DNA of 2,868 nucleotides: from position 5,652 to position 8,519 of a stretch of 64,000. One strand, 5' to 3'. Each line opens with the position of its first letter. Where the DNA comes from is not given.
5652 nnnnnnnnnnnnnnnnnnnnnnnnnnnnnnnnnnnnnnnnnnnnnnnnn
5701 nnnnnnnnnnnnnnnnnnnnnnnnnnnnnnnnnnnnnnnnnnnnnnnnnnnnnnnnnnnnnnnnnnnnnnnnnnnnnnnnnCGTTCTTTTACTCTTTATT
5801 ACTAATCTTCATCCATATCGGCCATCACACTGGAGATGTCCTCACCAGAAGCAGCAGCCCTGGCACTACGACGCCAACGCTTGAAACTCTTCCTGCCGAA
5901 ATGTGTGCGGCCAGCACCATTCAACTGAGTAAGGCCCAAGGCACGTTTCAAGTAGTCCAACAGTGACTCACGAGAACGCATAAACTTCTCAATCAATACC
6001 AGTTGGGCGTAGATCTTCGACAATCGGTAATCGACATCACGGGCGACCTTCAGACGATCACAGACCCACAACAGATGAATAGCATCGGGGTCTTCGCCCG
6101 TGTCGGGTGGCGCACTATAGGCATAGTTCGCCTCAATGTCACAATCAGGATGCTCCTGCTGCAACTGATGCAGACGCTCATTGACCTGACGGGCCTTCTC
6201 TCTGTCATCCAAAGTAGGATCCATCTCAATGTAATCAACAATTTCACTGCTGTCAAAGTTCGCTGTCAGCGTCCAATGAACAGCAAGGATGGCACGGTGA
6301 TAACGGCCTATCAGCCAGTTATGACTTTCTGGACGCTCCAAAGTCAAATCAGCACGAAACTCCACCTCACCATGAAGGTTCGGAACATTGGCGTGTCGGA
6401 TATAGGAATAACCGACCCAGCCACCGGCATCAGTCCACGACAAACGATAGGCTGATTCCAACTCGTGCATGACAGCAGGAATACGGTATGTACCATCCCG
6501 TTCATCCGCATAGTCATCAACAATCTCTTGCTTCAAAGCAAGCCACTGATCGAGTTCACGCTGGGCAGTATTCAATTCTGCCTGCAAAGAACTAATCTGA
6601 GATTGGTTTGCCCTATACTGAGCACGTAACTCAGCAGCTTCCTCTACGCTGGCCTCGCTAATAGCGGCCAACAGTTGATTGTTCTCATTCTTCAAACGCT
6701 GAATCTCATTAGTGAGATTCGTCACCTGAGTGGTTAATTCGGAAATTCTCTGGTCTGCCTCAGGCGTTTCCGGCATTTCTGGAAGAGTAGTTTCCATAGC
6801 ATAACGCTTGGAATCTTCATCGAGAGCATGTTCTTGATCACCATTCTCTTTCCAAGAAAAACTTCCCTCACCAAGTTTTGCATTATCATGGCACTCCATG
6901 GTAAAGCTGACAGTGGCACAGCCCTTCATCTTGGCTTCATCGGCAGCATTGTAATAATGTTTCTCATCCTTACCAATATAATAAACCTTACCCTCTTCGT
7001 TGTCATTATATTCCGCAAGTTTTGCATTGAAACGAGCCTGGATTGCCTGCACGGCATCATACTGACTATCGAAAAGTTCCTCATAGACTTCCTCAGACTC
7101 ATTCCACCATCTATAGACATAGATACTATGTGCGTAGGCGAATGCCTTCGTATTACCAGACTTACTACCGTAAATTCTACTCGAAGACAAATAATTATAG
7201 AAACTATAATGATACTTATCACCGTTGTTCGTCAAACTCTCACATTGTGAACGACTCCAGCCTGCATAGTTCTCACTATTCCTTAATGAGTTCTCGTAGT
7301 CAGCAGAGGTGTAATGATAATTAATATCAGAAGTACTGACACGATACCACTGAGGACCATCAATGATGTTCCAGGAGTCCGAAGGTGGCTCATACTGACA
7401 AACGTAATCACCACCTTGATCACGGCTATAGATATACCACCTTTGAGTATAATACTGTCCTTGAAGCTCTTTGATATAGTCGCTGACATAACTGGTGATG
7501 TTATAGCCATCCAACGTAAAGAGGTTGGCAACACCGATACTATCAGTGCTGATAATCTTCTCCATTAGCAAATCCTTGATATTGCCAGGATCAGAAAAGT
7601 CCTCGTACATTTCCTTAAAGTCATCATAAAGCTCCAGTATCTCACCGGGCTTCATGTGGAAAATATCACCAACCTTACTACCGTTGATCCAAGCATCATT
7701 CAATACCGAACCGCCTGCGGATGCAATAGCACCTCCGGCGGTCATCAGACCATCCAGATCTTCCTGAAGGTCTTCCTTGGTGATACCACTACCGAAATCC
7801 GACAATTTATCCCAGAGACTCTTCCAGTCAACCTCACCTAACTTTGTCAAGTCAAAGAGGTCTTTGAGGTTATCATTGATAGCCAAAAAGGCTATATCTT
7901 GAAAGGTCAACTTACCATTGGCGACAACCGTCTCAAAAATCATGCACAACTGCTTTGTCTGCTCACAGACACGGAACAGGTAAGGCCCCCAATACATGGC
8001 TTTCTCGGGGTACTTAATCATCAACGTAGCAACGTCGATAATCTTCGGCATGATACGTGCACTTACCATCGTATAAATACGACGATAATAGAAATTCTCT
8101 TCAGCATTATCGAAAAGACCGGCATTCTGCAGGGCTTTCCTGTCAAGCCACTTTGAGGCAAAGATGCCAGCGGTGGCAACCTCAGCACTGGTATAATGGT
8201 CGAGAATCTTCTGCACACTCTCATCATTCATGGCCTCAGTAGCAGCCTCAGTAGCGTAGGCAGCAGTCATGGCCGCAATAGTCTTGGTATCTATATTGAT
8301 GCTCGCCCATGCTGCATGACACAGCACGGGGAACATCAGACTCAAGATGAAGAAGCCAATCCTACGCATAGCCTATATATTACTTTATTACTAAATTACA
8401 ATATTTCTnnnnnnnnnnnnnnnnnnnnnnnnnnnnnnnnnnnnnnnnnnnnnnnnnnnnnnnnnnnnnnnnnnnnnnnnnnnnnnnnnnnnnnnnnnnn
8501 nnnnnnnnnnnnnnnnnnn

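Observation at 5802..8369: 855-aa secreted coiled-coil protein with a basic C-terminal tail inserted into the T4SS operon between traG and traI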

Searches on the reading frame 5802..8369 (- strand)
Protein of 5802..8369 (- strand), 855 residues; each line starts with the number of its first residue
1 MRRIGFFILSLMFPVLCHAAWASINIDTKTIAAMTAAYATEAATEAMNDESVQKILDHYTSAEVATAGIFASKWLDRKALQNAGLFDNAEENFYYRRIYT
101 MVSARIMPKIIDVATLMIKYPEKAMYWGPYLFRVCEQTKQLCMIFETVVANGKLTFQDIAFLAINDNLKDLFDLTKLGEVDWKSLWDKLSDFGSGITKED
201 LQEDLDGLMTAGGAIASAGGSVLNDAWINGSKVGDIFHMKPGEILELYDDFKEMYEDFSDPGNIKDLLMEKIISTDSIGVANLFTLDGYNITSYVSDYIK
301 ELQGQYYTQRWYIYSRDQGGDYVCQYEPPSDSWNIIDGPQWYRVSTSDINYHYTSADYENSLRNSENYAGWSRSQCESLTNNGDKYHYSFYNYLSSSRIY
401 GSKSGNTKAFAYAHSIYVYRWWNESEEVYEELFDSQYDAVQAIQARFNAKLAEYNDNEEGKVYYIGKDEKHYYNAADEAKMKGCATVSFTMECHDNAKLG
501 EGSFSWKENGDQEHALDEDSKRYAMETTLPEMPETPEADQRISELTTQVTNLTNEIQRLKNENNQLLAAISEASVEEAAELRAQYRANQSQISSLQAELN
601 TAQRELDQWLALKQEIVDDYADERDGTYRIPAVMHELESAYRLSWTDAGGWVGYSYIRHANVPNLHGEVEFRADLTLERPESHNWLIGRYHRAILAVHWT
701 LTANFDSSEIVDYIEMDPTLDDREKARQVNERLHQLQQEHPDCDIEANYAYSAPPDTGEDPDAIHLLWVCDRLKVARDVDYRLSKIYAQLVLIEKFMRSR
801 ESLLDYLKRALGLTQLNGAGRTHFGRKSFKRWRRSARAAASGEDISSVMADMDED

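Call 5: search_protein_families(library=pfam, proteins=[window:5802-8369:-], max_evalue=0.01)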
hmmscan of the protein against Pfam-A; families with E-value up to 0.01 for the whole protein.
window:5802-8369:- (855 aa): 2 families
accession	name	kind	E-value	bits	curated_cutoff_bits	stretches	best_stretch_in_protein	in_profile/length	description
PF14282.11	FlxA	-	0.00013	22.5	26.3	1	537-608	14-74/101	FlxA-like protein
PF02403.27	Seryl_tRNA_N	-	0.00023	21.8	28.2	1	540-610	29-101/108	Seryl-tRNA synthetase N-terminal domain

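Call 6: search_protein_families(library=ncbifam, proteins=[window:5802-8369:-], max_evalue=0.01)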
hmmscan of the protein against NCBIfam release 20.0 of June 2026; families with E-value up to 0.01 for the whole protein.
window:5802-8369:- (855 aa): 4 families
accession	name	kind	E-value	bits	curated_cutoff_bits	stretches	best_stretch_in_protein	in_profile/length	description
TIGR02169.1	SMC_prok_A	equivalog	0.0001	20.1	729.4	1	512-639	317-442/1165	chromosome segregation protein SMC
TIGR04211.1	SH3_and_anchor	equivalog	0.005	16.5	65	1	534-615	60-146/198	TIGR04211 family SH3 domain-containing protein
TIGR04523.1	Mplasa_alph_rch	subfamily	0.0055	14.7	270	1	538-607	279-352/745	helix-rich protein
NF045487.1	ASRP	equivalog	0.0056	15.3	300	1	537-617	153-231/593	archaea-specific SMC-related protein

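Call 7: find_homologous_proteins(query=window:5802-8366:-)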
Query window:5802-8366:- (854 aa): 1268 proteins with E <= 0.001 among 8000 candidates; the best 120 are listed.
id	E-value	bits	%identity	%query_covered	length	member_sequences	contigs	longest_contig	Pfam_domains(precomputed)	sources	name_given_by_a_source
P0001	0.0e+0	1908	97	99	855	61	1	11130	-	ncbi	-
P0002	0.0e+0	1821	93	100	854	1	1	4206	-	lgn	-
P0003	0.0e+0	1779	89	100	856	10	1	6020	PF02403.28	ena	-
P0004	0.0e+0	1721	86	100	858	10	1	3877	-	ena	-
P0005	0.0e+0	1652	83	100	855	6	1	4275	PF02403.28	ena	-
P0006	0.0e+0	1579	85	95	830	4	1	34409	-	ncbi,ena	-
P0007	0.0e+0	1566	79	100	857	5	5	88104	-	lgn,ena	-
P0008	0.0e+0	1557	78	100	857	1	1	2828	-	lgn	-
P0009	0.0e+0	1486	76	100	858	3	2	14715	-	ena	-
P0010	0.0e+0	1431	74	100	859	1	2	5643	-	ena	-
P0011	0.0e+0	1404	70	100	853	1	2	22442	-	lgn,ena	-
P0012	0.0e+0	1399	71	100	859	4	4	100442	-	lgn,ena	-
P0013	0.0e+0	1384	70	99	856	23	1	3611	-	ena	-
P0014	0.0e+0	1374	71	98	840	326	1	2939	-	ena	-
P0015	0.0e+0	1369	70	99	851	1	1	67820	-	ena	-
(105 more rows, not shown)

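Call 8: search_solved_structures(query=window:5802-8366:-, max_evalue=1)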
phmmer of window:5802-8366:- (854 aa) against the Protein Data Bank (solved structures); distinct sequences matched with E-value up to 1: 0.

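Call 10: search_dna_similar(query=window:5802-8366:-, collection=plasmids, mode=protein, max_rows=30, rows=spread)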
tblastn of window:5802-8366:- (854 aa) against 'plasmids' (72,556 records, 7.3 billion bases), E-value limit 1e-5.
Records with a match: 5; places in all: 5; records where one place covers at least 80% of the query: 5.
Best place of each record, by identity: 60-80% 1; <60% 4.
By first word of the organism name: Phocaeicola 2; Prevotella 1; Parabacteroides 1; Segatella 1.
By predicted mobility (MOB-suite, as given by PLSDB): non-mobilizable 5.
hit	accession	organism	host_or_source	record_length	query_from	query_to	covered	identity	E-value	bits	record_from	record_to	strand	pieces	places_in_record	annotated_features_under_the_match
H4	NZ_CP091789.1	Prevotella sp. E2-28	Ovis aries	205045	1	829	97%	69.4%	0e+0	1120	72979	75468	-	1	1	hypothetical protein | DUF87 domain-containing protein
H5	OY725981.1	Phocaeicola massiliensis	-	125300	1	810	95%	42.6%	0e+0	605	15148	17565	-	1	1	record has no annotation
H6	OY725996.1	Phocaeicola massiliensis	-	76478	5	810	94%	41.1%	8e-176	570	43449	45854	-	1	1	record has no annotation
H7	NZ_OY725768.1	Parabacteroides distasonis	-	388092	5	810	94%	41.1%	9e-176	570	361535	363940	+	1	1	hypothetical protein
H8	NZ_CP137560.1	Segatella hominis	Homo sapiens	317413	3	810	95%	37.6%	2e-146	485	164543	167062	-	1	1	hypothetical protein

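Call 11: get_annotated_region(hit=H4, flank=12000)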
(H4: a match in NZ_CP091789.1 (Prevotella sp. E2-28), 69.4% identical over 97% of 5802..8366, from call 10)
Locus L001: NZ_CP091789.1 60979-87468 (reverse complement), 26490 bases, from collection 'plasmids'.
description: Prevotella sp. E2-28 plasmid pE2-28, complete sequence
organism: Prevotella sp. E2-28 (NCBI taxid 2913620)
taxonomy: Bacteria; Bacteroidota; Bacteroidia; Bacteroidales; Prevotellaceae; Prevotella; Prevotella sp. E2-28
host: -; source: Ovis aries; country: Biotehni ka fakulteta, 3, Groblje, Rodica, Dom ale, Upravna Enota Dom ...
typing (MOB-suite, as given by PLSDB): non-mobilizable
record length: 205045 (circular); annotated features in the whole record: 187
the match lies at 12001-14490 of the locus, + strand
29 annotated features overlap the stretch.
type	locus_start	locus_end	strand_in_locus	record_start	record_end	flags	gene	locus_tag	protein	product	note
CDS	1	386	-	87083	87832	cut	-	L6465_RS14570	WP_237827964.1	replication initiation protein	GO:0006270 - DNA replication initiation [Evidence IEA]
CDS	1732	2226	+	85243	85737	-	-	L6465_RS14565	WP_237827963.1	hypothetical protein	-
CDS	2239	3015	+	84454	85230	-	-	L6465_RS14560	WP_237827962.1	ParA family protein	-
CDS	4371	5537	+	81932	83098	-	-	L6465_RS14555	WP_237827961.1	replication initiation protein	GO:0006270 - DNA replication initiation [Evidence IEA]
CDS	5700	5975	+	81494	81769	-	-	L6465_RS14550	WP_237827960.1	hypothetical protein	-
CDS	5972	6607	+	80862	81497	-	-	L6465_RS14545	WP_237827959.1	hypothetical protein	-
CDS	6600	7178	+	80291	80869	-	-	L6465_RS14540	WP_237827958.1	hypothetical protein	-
CDS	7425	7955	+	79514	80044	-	-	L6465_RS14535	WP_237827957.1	hypothetical protein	-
CDS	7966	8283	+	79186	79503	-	-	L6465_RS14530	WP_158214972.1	DUF4134 family protein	-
CDS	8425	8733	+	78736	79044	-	-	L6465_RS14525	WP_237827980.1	DUF4134 domain-containing protein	-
CDS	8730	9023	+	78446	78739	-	-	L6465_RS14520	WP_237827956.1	DUF4133 domain-containing protein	-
CDS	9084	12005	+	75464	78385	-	-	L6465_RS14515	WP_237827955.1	DUF87 domain-containing protein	-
CDS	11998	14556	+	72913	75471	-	-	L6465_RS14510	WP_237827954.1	hypothetical protein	-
CDS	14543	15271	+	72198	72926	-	-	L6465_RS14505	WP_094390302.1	hypothetical protein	-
CDS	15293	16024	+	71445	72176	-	-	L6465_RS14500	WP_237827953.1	DUF5045 domain-containing protein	-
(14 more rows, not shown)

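Call 12: get_annotated_region(hit=H7, flank=12000)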
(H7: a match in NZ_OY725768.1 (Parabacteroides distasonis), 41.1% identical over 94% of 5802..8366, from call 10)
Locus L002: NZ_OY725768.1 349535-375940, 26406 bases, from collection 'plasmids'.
description: Parabacteroides distasonis strain Parabacteroides distasonis TSDC17.2-1.1 plasmid 23, complete sequence
organism: Parabacteroides distasonis (NCBI taxid 823)
taxonomy: Bacteria; Bacteroidota; Bacteroidia; Bacteroidales; Tannerellaceae; Parabacteroides; Parabacteroides distasonis
host: -; source: -; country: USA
typing (MOB-suite, as given by PLSDB): non-mobilizable
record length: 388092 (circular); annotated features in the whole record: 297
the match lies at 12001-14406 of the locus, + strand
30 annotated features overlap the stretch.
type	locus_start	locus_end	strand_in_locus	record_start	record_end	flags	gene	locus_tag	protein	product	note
CDS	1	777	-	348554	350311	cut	vgrG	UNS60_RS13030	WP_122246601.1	type VI secretion system tip protein VgrG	-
CDS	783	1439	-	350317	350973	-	-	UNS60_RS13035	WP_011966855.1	hypothetical protein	-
CDS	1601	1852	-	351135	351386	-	-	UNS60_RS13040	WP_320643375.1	phage tail protein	-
CDS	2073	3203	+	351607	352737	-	-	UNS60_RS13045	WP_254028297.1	site-specific integrase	GO:0015074 - DNA integration [Evidence IEA]; GO:0006310 - DNA recombination [Evidence IEA]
CDS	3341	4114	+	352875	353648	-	-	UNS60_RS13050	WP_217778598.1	hypothetical protein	-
CDS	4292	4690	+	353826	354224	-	-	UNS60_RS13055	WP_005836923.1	helix-turn-helix domain-containing protein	-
CDS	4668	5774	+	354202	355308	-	-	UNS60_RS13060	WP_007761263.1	AAA family ATPase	-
CDS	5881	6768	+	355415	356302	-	-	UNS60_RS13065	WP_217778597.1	toprim domain-containing protein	-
CDS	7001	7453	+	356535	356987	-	-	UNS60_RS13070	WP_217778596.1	hypothetical protein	-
CDS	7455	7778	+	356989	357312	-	-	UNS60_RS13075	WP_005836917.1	DUF4134 domain-containing protein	-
CDS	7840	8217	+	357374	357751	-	-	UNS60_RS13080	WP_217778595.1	DUF4134 domain-containing protein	-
CDS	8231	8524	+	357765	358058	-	-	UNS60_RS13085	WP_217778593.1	DUF4133 domain-containing protein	-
CDS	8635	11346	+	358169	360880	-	-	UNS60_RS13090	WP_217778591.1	DUF87 domain-containing protein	-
CDS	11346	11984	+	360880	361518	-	-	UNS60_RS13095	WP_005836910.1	hypothetical protein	-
CDS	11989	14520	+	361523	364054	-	-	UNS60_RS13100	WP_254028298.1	hypothetical protein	-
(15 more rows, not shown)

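Call 26: search_protein_families(library=phrogs, proteins=[window:5802-8369:-], max_evalue=0.01)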
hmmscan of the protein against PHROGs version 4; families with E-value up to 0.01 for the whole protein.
window:5802-8369:- (855 aa): 2 families
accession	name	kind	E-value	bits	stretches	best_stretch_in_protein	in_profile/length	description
phrog_12706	-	tail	3.6e-05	23.1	1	537-635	69-145/1244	tail length tape measure protein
phrog_77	-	DNA, RNA and nucleotide metabolism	0.0098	15.4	0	435-615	658-795/967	SbcC-like subunit of palindrome specific endonuclease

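Call 29: predict_structure(alignment_id=A1)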
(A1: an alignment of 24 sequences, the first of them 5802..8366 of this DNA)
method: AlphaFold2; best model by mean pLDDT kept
length: 854 residues; sequences in the alignment: 24
mean_pLDDT: 63.5   pTM: 0.30
mean pLDDT of the five models: 63.5, 63.2, 60.2, 60.0, 57.6
residues with pLDDT >= 90: 96; 70-90: 276; 50-70: 188; < 50: 294
segments of 3 or more residues with pLDDT < 50: 1-6, 9-84, 121-125, 157-238, 240-244, 256-298, 683-688, 752-772, 799-823, 850-854
pLDDT, mean of each block of 10 residues (from residue 1): 46 39 34 41 38 34 33 37 50 65 65 60 52 63 62 52 39 38 36 38 34 32 39 43 50 46 44 39 33 44 74 76 89 89 88 88 93 85 77 90 83 92 75 83 89 79 81 77 78 74 69 70 62 78 92 94 87 74 89 91 89 72 58 79 79 86 72 81 47 80 71 82 86 82 75 42 38 55 59 54 43 37 44 51 50 40
secondary structure, 60 per line:
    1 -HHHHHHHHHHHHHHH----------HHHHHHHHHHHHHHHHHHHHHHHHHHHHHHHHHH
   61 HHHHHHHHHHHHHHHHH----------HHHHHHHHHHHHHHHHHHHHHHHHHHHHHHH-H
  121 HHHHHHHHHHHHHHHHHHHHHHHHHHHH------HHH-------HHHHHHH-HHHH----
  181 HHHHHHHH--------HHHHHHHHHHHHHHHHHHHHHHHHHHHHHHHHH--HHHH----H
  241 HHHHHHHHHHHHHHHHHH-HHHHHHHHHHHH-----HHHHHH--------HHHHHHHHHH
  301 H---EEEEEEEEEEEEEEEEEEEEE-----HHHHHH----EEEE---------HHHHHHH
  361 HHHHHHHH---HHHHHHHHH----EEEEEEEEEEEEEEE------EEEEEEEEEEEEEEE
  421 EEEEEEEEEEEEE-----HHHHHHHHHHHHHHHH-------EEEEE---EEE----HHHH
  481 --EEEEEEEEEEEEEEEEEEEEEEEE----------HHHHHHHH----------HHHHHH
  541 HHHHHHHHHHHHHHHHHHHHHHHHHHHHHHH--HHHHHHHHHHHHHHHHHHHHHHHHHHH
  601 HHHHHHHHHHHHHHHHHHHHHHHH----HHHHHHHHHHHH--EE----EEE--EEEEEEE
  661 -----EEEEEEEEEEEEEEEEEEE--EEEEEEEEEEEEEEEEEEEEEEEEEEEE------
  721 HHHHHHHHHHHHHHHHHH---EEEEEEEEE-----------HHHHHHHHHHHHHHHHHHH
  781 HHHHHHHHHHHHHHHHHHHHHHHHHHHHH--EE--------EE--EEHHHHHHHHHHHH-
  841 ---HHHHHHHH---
elements in order (helices of 4 or more, strands of 3 or more residues): H2-16 H27-77 H88-118 H120-148 H165-171 H173-176 H181-188 H197-229 H232-235 H240-258 H260-271 H277-282 H291-301 E305-325 H331-336 E341-344 H354-368 H372-380 E385-399 E406-433 H439-454 E462-466 E470-472 H477-480 E483-506 H517-524 H535-571 H574-624 H629-640 E649-651 E654-660 E666-684 E687-714 H721-738 E742-750 H762-809 H828-839 H844-851

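Call 31: fold_search(model_id=the predicted structure, library=pdb)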
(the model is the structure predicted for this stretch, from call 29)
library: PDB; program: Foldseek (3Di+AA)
matches with E <= 10: 701; with E <= 0.001: 1
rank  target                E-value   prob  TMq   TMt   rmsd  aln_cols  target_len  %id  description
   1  9qgy_G                7.3e-04  1.00  0.10  0.23  18.2       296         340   12  Structure of the YbjP lipoprotein bound to the MacAB-TolC tripartite efflux pump (released 2026-03-25)
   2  2ead_A                3.1e-02  0.41  0.04  0.04  17.2       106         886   15  Crystal structure of 1,2-a-L-fucosidase from Bifidobacterium bifidum in complex with substrate (released 2007-04-24)
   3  2ead_B                3.4e-02  0.54  0.05  0.05  17.3       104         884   15  Crystal structure of 1,2-a-L-fucosidase from Bifidobacterium bifidum in complex with substrate (released 2007-04-24)
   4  2eab_A                3.6e-02  0.66  0.05  0.05  17.6       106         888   13  Crystal structure of 1,2-a-L-fucosidase from Bifidobacterium bifidum (apo form) (released 2007-04-24)
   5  2eae_A                3.8e-02  0.44  0.05  0.05  17.1       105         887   16  Crystal structure of 1,2-a-L-fucosidase from Bifidobacterium bifidum in complexes with products (released 2007-04-24)
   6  3wiq_A                4.7e-02  0.44  0.05  0.05  20.2       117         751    9  Crystal structure of kojibiose phosphorylase complexed with kojibiose (released 2014-02-05)
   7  5xu0_A                5.2e-02  0.25  0.07  0.20  17.4       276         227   11  Structure of the membrane fusion protein Spr0693 from Streptococcus pneumoniae R6 (released 2018-01-24)
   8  2eac_A                5.4e-02  0.47  0.05  0.05  17.3       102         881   16  Crystal structure of 1,2-a-L-fucosidase from Bifidobacterium bifidum in complex with deoxyfuconojirimycin (released 2007-04-24)
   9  3wir_A                6.0e-02  0.38  0.04  0.05  19.3       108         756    6  Crystal structure of kojibiose phosphorylase complexed with glucose (released 2014-02-05)
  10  2eab_B                6.3e-02  0.57  0.05  0.05  17.6       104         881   13  Crystal structure of 1,2-a-L-fucosidase from Bifidobacterium bifidum (apo form) (released 2007-04-24)
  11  2eac_B                7.4e-02  0.51  0.05  0.05  17.6       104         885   14  Crystal structure of 1,2-a-L-fucosidase from Bifidobacterium bifidum in complex with deoxyfuconojirimycin (released 2007-04-24)
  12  7fe3_A                1.2e-01  0.08  0.04  0.05  24.6       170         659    8  Crystal structure of GH65 alpha-1,2-glucosidase from Flavobacterium johnsoniae (released 2021-11-10)
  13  4ktp_B                1.4e-01  0.10  0.04  0.05  21.6       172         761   10  Crystal structure of 2-O-alpha-glucosylglycerol phosphorylase in complex with glucose (released 2014-05-21)
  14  5da9_A                1.7e-01  0.60  0.10  0.19  26.4       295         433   13  ATP-gamma-S bound Rad50 from Chaetomium thermophilum in complex with the Rad50-binding domain of Mre11 (released 2016-03-02)
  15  4ktp_A                1.8e-01  0.15  0.05  0.05  20.7       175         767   11  Crystal structure of 2-O-alpha-glucosylglycerol phosphorylase in complex with glucose (released 2014-05-21)
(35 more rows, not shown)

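Call 32: search_protein_representatives(alignment_id=A1)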
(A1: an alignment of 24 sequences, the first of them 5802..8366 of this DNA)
Query: 24 sequences, 857 profile positions. Proteins with E-value up to 0.001 (for the whole library): 469; up to 1e-10: 340; up to 1e-30: 188. The best 150 are listed.
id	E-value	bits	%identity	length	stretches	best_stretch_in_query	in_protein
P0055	0.0e+00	1446.1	-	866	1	1-856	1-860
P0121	0.0e+00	1103.1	-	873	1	1-842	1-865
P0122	0.0e+00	1036.2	-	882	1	1-850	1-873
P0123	0.0e+00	1011.3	-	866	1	1-856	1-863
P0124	8.1e-299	1009.9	-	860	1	7-851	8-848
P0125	3.0e-274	928.7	-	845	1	2-839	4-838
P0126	9.7e-268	907.1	-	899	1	1-845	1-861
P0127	1.3e-263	893.4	-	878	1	3-849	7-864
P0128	7.7e-254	861.1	-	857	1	1-844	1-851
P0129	4.2e-253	858.7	-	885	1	1-839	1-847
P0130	1.8e-246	836.7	-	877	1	1-850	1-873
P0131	7.8e-244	828.0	-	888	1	1-845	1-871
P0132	1.4e-240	817.3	-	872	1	4-846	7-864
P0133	3.3e-237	806.1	-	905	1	1-856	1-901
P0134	1.6e-236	803.9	-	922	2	12-589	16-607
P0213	6.6e-114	398.2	-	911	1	6-844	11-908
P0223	9.4e-105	367.9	-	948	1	7-839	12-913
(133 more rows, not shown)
